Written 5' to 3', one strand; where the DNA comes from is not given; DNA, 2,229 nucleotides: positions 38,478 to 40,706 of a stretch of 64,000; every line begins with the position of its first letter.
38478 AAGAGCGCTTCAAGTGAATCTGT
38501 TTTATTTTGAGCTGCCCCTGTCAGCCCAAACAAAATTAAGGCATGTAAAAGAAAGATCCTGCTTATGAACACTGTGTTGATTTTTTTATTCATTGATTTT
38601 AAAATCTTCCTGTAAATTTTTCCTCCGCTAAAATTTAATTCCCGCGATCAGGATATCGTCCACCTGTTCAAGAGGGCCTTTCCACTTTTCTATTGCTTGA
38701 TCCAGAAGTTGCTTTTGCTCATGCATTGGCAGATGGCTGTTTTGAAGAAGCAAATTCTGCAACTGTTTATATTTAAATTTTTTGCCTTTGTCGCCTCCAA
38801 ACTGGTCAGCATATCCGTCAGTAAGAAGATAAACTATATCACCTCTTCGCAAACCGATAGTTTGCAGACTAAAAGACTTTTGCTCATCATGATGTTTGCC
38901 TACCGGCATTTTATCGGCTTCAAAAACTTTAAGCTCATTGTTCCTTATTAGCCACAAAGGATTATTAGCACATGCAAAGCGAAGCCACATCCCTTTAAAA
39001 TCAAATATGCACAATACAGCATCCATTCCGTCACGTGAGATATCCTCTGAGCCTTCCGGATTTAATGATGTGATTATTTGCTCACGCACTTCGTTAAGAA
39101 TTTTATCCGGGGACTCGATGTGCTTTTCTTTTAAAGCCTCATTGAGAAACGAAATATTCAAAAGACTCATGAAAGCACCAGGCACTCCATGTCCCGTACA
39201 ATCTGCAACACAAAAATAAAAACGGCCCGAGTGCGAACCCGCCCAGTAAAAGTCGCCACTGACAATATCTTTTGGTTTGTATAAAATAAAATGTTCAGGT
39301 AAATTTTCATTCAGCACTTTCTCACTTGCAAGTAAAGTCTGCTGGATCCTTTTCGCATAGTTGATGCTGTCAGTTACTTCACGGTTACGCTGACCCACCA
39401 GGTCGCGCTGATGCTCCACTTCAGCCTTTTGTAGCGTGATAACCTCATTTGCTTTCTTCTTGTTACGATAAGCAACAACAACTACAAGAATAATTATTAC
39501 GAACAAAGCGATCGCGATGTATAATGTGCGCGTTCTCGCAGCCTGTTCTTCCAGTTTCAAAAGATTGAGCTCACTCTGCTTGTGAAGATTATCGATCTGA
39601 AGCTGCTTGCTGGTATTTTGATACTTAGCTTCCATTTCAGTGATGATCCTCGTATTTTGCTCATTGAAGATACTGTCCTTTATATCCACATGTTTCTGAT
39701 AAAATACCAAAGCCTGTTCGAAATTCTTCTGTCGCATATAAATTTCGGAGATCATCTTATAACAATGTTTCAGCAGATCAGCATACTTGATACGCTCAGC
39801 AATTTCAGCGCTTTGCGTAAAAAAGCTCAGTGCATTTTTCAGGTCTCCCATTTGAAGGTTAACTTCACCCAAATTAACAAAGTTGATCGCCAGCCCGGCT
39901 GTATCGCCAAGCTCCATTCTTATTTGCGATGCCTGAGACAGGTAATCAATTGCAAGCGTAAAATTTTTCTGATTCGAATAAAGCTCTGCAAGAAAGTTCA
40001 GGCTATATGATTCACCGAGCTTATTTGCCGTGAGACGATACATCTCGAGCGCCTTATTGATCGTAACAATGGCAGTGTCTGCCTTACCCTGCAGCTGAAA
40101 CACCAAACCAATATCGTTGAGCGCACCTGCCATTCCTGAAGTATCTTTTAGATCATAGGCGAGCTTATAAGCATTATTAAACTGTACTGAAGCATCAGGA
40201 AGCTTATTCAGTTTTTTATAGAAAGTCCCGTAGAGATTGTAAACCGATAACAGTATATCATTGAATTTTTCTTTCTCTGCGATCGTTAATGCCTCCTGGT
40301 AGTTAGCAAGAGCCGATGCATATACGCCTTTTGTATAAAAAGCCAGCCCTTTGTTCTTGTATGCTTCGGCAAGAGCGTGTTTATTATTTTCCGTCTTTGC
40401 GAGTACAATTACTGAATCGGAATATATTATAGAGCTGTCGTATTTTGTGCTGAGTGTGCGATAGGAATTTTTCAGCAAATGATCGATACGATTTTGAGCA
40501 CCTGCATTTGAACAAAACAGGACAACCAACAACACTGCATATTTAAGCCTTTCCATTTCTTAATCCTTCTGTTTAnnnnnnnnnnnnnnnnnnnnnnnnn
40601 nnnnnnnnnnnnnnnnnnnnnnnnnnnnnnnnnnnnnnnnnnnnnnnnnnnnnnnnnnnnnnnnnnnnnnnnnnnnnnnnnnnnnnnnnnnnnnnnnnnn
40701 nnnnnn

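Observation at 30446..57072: Six paralogous membrane sensor phosphatases (PP2C/SpoIIE-like) with no partner-switching components in cis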

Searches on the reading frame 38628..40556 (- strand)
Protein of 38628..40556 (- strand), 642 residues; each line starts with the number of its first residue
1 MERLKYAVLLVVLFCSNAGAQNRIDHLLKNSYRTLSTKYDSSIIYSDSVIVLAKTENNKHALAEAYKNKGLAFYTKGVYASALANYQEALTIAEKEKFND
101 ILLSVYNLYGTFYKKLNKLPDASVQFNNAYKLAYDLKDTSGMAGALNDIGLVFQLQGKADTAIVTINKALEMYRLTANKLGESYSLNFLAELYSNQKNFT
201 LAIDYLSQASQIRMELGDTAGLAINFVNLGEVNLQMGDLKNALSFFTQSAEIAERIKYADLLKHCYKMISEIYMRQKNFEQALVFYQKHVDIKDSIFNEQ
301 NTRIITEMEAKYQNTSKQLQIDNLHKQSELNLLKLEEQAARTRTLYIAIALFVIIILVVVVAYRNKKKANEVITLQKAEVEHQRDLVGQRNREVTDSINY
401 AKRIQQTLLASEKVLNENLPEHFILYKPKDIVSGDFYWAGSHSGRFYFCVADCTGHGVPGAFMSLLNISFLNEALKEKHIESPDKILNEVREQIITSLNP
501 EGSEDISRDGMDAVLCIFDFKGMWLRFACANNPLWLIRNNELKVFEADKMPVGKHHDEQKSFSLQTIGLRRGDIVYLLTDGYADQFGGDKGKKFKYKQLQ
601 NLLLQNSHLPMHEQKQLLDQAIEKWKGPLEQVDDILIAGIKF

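Call 3: search_protein_families(library=pfam, proteins=[window:38628-40556:-], max_evalue=0.01)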
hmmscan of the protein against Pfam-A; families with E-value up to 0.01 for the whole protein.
window:38628-40556:- (642 aa): 13 families
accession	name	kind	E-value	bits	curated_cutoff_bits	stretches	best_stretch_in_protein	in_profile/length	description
PF13424.12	TPR_12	-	9.5e-28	96.7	30.1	4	142-213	2-75/77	Tetratricopeptide repeat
PF00515.34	TPR_1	-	1.2e-18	66.5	27.8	1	63-94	1-32/34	Tetratricopeptide repeat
PF07228.17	SpoIIE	-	1.9e-18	67.5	25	1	443-638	2-187/192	Stage II sporulation protein E (SpoIIE)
PF07719.23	TPR_2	-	2.4e-14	52.6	27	0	63-94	1-32/34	Tetratricopeptide repeat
PF13181.12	TPR_8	-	9.2e-13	47.7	25.7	0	227-254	5-32/34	Tetratricopeptide repeat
PF13374.12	TPR_10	-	2.4e-08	34.2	27.5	0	63-95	2-34/42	Tetratricopeptide repeat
PF13176.12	TPR_7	-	2.4e-08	33.8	27.9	0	185-218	1-34/36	Tetratricopeptide repeat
PF24885.1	TPR_NPHP3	-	7e-08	32.6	100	2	217-328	93-209/239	Nephrocystin-3 TPR domain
PF17874.7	TPR_MalT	-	9.2e-07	28.9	45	1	187-296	44-155/336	MalT-like TPR region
PF13432.12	TPR_16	-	0.00021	22.1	32.7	0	63-93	31-61/65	Tetratricopeptide repeat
PF13174.12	TPR_6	-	0.0067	17.4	26.3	0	189-208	6-25/33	Tetratricopeptide repeat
PF14559.12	TPR_19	-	0.0078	17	25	0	234-287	2-49/68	Tetratricopeptide repeat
PF22883.1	Consortin_N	-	0.0089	16.4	27.7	0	261-287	4-30/52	Consortin, N-terminal domain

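Call 12: search_protein_families(library=ncbifam, proteins=[window:38628-40556:-], max_evalue=0.01)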
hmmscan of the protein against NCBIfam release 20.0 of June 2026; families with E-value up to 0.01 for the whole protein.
window:38628-40556:- (642 aa): 8 families
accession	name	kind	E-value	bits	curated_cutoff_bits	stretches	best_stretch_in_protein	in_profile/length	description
NF038263.1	prot_phos_SiaA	equivalog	2.5e-51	175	700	1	378-640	395-655/658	biofilm regulation protein phosphatase SiaA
NF053520.1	HK_Porph_FimS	equivalog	6.9e-27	94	600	3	145-267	126-248/618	sensor histidine kinase FimS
NF053779.1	BT3442_fam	equivalog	7e-16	58.1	940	1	70-384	109-399/563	BT3442 family protein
NF041717.1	HaaA_phane_TPR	equivalog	4.2e-14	51.6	1125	1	62-264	631-837/882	cyclophane-containing RiPP biosynthesis TPR protein HaaT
NF053617.1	SARPRegAfsRStmc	equivalog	7.6e-09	34.1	1430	1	114-254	747-887/986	SARP-family global regulator AfsR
TIGR02521.1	type_IV_pilW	equivalog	2.8e-07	30.3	154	1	61-212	63-198/234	type IV pilus biogenesis/stability protein PilW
NF002725.1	PRK02603.1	equivalog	2.6e-06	27.6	143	1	47-159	20-122/173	photosystem I assembly protein Ycf3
NF047558.1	TPR_END_plus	domain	0.0097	15.8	32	0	189-215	5-31/56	TPR end-of-group domain-containing protein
